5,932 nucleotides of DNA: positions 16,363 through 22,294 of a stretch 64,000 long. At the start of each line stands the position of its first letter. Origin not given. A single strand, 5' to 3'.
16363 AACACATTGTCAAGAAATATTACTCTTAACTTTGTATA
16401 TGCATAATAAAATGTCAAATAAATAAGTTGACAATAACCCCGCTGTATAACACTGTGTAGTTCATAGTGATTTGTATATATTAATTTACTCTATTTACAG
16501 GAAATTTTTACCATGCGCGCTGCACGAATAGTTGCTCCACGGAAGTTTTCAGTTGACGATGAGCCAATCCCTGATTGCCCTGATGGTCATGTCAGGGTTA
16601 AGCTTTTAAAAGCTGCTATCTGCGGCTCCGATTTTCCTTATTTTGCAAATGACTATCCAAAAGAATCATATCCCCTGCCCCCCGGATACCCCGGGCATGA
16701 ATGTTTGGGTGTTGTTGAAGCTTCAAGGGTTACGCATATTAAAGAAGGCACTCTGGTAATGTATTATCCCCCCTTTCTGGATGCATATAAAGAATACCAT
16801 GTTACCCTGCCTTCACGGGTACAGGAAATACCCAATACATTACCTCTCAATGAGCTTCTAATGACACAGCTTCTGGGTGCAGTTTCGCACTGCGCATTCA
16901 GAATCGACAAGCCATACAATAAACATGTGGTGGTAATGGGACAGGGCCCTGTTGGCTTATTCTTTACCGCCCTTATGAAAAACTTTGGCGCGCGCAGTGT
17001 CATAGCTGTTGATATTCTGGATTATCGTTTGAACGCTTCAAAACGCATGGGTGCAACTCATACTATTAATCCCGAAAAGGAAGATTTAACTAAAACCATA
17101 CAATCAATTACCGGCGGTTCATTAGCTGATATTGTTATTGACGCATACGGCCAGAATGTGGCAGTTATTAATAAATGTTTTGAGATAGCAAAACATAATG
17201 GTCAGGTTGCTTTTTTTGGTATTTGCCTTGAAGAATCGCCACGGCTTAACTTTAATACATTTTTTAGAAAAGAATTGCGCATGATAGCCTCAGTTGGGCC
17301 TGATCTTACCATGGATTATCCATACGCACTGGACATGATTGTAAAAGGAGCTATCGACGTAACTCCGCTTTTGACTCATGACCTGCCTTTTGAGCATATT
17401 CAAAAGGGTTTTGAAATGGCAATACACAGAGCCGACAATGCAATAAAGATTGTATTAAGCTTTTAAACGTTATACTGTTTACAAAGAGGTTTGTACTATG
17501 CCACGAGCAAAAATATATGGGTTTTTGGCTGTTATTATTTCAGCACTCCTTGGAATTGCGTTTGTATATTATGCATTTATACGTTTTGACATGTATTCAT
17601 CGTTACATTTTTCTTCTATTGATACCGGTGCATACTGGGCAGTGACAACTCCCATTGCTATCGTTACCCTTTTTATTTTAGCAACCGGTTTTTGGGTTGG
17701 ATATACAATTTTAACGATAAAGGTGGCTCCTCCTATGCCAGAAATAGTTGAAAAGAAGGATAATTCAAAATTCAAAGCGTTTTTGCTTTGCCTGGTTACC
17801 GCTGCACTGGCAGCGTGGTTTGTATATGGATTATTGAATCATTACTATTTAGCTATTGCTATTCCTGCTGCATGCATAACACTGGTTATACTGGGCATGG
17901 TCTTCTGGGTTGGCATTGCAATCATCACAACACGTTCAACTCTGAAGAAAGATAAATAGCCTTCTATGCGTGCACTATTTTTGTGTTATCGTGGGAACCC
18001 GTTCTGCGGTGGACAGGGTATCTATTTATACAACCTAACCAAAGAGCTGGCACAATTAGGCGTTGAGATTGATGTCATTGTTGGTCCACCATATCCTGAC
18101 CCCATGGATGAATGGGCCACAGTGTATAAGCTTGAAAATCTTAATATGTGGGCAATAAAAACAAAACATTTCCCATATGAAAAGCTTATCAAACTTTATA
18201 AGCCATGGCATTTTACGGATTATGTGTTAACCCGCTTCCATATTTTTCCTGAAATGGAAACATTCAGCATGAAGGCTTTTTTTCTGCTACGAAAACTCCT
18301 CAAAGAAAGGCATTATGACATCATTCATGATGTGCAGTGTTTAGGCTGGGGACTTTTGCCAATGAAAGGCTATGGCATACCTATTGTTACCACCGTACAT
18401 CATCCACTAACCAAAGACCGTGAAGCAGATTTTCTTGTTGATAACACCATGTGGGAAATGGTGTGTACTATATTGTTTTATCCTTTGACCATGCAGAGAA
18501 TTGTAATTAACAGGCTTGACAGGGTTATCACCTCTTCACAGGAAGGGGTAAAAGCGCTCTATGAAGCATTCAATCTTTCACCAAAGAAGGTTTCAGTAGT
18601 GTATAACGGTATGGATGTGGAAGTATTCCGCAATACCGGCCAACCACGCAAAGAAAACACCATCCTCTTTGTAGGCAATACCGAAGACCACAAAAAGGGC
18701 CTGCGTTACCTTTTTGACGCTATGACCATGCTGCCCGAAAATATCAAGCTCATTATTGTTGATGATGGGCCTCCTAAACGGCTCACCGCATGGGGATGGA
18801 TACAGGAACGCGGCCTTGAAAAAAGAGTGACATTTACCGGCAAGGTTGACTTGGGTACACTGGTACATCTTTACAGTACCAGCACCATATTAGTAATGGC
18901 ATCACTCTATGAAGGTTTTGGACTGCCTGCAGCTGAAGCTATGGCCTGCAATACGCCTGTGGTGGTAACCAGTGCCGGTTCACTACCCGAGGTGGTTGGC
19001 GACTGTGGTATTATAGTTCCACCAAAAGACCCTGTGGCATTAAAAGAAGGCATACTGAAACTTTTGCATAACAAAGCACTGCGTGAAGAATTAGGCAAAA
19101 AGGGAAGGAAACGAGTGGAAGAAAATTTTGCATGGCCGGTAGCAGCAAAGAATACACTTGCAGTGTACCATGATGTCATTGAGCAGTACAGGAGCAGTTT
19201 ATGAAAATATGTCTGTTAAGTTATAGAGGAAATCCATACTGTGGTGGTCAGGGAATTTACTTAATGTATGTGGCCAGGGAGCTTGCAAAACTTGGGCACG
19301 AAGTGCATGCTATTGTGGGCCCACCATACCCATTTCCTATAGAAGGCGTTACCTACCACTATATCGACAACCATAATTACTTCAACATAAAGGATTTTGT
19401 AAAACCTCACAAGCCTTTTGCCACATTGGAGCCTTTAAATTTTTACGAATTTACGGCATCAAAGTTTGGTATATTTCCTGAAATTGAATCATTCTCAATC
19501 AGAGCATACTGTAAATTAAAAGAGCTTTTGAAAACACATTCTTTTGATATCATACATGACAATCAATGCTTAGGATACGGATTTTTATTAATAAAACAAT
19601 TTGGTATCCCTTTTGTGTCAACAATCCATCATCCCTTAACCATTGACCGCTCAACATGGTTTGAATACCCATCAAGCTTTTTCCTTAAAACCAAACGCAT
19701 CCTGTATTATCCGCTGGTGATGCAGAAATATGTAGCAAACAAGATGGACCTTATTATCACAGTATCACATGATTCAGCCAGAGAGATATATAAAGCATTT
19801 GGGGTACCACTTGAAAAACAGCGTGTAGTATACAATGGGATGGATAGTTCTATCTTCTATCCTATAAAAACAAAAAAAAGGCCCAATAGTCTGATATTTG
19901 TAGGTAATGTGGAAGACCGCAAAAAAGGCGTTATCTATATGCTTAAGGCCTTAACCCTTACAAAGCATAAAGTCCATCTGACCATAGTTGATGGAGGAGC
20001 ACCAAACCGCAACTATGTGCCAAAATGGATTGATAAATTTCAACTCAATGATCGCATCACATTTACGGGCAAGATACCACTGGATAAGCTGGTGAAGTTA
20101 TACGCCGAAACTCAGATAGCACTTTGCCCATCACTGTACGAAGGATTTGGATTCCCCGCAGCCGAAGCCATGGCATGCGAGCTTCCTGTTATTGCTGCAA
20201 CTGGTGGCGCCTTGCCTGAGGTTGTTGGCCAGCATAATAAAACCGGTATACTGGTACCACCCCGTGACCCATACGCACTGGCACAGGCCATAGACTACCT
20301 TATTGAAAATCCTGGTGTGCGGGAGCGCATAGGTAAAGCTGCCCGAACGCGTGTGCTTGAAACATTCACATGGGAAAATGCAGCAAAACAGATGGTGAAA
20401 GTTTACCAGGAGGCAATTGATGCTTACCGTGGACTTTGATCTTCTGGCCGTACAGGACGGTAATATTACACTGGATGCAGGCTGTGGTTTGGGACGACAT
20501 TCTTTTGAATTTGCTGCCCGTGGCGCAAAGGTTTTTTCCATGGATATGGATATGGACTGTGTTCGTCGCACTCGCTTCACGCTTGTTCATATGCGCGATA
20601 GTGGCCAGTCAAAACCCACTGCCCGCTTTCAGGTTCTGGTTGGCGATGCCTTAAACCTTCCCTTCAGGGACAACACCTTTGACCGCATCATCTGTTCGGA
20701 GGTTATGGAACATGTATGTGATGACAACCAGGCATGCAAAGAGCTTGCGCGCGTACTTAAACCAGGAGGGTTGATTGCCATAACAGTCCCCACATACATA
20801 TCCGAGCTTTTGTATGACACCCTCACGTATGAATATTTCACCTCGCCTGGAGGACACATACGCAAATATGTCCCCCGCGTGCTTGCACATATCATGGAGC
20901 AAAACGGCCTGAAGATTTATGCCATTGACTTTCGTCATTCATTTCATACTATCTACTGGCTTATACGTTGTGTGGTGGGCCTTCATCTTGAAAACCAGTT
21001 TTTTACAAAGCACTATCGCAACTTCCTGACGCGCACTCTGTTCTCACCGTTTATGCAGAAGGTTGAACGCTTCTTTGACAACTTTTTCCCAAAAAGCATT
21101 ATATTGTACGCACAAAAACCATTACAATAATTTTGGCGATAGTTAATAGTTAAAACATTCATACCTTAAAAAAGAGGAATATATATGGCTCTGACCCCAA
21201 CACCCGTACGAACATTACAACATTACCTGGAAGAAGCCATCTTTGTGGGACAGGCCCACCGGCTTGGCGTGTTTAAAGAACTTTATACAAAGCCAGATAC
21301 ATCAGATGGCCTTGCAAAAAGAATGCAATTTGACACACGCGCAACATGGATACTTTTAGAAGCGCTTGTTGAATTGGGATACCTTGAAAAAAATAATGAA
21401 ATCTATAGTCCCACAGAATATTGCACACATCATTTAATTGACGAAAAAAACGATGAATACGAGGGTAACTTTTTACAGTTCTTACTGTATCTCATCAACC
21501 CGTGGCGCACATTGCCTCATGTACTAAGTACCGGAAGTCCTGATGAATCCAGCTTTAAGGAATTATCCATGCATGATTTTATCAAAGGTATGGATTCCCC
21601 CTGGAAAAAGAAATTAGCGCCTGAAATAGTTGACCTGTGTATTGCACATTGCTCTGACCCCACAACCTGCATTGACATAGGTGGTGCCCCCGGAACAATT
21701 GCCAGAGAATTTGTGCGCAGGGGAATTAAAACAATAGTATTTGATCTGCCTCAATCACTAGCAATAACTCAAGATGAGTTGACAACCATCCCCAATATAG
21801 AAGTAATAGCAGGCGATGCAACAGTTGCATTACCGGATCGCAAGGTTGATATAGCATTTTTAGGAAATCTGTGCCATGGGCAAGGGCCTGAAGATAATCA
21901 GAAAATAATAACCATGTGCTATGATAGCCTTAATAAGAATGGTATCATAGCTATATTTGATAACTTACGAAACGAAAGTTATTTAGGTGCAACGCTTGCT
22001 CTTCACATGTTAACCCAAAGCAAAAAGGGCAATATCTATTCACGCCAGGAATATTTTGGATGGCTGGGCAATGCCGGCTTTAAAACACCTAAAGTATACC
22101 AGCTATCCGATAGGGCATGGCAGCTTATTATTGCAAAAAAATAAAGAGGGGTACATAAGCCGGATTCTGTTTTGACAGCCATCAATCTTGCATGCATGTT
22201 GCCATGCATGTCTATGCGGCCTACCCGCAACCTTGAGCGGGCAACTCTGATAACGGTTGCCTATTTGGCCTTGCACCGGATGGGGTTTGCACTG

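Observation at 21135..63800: Strongly over-represented 9- to 14-mer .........[TA]... motif scattered through coding and noncoding DNA on both strands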

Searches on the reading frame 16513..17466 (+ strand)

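Call 7: search_protein_families(library=pfam, proteins=[window:16513-17466:+])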
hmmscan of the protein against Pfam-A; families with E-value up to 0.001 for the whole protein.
window:16513-17466:+ (317 aa): 3 families
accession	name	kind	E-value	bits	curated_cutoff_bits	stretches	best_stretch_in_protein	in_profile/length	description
PF00107.32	ADH_zinc_N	-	4.7e-25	88.5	31.8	1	146-277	1-128/129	Zinc-binding dehydrogenase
PF08240.17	ADH_N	-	9.1e-09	35.9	23.5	1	24-85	2-63/104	Alcohol dehydrogenase GroES-like domain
PF16912.11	Glu_dehyd_C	-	4e-06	26.9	34.9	1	137-317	32-211/211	Glucose dehydrogenase C-terminus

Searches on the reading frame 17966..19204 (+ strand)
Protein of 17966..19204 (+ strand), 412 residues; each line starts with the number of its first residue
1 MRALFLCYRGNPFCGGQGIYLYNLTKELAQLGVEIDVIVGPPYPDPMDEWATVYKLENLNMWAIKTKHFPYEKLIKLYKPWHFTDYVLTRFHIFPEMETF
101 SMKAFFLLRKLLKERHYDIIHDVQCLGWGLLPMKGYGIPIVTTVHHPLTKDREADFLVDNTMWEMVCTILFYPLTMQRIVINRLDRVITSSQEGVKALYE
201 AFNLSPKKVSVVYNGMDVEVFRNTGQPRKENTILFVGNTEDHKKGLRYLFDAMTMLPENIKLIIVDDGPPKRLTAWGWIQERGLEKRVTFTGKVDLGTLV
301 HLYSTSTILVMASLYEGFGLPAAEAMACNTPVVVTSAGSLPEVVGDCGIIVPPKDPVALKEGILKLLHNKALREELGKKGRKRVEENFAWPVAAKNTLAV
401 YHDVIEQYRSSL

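Call 7: search_protein_families(library=pfam, proteins=[window:17966-19204:+])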
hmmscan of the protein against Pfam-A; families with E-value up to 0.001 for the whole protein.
window:17966-19204:+ (412 aa): 6 families
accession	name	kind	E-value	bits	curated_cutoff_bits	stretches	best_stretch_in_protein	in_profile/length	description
PF00534.26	Glycos_transf_1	-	2.4e-37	128.6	26.4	1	221-383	6-172/172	Glycosyl transferases group 1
PF13692.12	Glyco_trans_1_4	-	1.6e-32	113.2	27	1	231-369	2-142/142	Glycosyl transferases group 1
PF13439.12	Glyco_transf_4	-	7.4e-24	85.1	28.5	1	15-219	2-169/170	Glycosyltransferase Family 4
PF13579.12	Glyco_trans_4_4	-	1.1e-13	52.3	29.7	1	15-215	1-158/158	Glycosyl transferase 4-like domain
PF20706.3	GT4-conflict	-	2.9e-10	40.2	26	1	205-337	170-313/385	Family 4 Glycosyltransferase in conflict systems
PF13524.12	Glyco_trans_1_2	-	1.3e-07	32.1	25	1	277-390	23-135/144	Glycosyl transferase-like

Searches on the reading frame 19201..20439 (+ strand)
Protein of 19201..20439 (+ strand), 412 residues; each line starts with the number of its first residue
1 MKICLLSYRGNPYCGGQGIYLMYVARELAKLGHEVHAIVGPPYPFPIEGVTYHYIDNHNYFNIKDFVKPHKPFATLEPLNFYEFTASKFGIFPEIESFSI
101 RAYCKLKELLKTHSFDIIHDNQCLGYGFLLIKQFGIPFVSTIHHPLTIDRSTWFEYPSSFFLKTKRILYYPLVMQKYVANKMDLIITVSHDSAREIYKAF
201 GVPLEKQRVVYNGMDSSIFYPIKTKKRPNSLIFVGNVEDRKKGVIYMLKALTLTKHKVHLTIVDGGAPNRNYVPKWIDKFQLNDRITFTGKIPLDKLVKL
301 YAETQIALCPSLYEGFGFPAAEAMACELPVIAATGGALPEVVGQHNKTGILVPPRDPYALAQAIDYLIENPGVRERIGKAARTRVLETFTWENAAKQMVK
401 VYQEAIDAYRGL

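Call 30: search_protein_families(library=pfam, proteins=[window:19201-20439:+], max_evalue=0.001)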
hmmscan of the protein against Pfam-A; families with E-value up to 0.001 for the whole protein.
window:19201-20439:+ (412 aa): 7 families
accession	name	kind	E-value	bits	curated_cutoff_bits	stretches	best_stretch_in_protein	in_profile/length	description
PF00534.26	Glycos_transf_1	-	1.5e-35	122.7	26.4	1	224-383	11-171/172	Glycosyl transferases group 1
PF13692.12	Glyco_trans_1_4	-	3.1e-31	109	27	1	230-370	3-142/142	Glycosyl transferases group 1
PF13439.12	Glyco_transf_4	-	5.1e-25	88.9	28.5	1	15-216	2-168/170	Glycosyltransferase Family 4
PF13579.12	Glyco_trans_4_4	-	9.4e-17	62.2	29.7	1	15-213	1-158/158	Glycosyl transferase 4-like domain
PF13524.12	Glyco_trans_1_2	-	2.5e-13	50.6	25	1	263-399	22-143/144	Glycosyl transferase-like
PF20706.3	GT4-conflict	-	4.4e-10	39.5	26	1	179-397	144-384/385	Family 4 Glycosyltransferase in conflict systems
PF08323.17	Glyco_transf_5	-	7.3e-05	23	22.7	1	46-204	77-233/239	Starch synthase catalytic domain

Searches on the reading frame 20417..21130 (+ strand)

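Call 30: search_protein_families(library=pfam, proteins=[window:20417-21130:+], max_evalue=0.001)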
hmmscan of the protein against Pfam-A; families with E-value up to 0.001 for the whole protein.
window:20417-21130:+ (237 aa): 7 families
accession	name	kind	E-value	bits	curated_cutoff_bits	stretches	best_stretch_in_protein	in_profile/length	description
PF08241.18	Methyltransf_11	-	1.1e-21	77.7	21.2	1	19-122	1-95/95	Methyltransferase domain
PF13649.12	Methyltransf_25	-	1.7e-18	67.5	27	1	19-118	2-97/97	Methyltransferase domain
PF13847.12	Methyltransf_31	-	3.8e-18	66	27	1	14-132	3-119/145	Methyltransferase domain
PF13489.12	Methyltransf_23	-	3.3e-17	63.1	27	1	15-168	23-162/164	Methyltransferase domain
PF01209.24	Ubie_methyltran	-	4.2e-11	43.1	20.1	1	8-123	41-152/233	ubiE/COQ5 methyltransferase family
PF08242.18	Methyltransf_12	-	2e-10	41.7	30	1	19-120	1-98/98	Methyltransferase domain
PF02353.26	CMAS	-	1.3e-06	28.4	27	1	7-125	55-167/273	Mycolic acid cyclopropane synthetase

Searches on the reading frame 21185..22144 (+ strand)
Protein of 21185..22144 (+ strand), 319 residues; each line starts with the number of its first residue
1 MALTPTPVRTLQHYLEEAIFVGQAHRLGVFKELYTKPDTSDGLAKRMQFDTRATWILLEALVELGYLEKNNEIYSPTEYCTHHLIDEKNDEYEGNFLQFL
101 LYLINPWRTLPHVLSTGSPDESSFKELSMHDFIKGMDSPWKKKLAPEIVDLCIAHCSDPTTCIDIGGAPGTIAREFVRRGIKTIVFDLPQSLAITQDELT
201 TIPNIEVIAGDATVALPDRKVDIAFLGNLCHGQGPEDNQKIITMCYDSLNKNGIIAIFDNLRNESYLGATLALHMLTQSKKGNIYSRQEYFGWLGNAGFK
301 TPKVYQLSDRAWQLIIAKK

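Call 7: search_protein_families(library=pfam, proteins=[window:21185-22144:+])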
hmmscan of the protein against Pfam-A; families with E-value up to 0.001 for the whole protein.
window:21185-22144:+ (319 aa): 5 families
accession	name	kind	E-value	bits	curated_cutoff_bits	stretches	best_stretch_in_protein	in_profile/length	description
PF00891.24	Methyltransf_2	-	3.2e-12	46.7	22.3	1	156-300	60-210/210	O-methyltransferase domain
PF08241.18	Methyltransf_11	-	1e-05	26.5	21.2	1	164-257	2-95/95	Methyltransferase domain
PF13489.12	Methyltransf_23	-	1.7e-05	25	27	1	147-300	11-160/164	Methyltransferase domain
PF13649.12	Methyltransf_25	-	2.2e-05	25.5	27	1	163-253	2-97/97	Methyltransferase domain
PF08100.18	Dimerisation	-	4.3e-05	23.7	25.6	1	24-84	25-91/93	O-methyltransferase dimerisation domain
